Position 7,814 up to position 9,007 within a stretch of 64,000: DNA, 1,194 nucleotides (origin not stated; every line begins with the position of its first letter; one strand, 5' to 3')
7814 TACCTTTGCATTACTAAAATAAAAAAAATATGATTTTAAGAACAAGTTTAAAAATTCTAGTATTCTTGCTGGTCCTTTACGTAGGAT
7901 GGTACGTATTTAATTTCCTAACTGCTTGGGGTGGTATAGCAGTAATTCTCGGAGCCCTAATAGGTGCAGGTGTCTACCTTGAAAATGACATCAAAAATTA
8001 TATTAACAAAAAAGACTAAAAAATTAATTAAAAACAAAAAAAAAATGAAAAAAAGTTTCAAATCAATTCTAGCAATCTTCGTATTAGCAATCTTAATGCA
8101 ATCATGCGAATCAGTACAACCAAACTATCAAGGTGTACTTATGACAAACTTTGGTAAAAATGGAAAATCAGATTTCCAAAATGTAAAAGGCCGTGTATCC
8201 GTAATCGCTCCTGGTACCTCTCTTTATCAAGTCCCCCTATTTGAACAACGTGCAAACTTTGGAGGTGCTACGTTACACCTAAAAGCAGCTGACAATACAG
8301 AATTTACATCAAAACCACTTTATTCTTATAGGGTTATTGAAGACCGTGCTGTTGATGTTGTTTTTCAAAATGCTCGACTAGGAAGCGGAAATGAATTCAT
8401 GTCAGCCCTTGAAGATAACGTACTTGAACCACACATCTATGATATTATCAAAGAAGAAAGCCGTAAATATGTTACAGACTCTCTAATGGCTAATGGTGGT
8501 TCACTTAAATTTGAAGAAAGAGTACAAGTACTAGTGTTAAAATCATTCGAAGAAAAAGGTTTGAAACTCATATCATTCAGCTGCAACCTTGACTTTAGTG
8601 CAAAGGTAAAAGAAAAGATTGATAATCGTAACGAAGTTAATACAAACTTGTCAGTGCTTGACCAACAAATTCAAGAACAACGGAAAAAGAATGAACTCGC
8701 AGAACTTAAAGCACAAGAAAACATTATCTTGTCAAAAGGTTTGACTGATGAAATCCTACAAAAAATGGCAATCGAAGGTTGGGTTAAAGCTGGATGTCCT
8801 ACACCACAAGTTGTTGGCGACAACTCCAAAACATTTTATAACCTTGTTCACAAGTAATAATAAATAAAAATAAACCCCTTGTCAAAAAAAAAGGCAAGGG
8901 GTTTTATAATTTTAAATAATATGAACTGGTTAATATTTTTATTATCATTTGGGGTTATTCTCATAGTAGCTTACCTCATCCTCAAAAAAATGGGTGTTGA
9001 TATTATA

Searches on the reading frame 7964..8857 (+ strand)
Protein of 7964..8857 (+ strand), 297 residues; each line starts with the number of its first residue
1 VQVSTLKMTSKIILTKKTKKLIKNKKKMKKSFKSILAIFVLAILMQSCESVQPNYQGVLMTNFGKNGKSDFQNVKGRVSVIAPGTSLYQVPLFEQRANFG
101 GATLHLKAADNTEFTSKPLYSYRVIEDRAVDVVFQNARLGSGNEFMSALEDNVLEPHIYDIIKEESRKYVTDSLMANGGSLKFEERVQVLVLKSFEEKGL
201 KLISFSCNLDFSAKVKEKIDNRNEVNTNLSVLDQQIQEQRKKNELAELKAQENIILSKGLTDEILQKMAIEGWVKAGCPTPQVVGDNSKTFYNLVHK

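Call 36: search_protein_families(library=phrogs, proteins=[window:7964-8857:+], max_evalue=0.00001)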
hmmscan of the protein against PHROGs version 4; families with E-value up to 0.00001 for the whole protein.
window:7964-8857:+ (297 aa): 1 family
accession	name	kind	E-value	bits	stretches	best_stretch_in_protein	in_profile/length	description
phrog_200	-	other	1.9e-29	103.9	1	14-293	58-358/379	lipoprotein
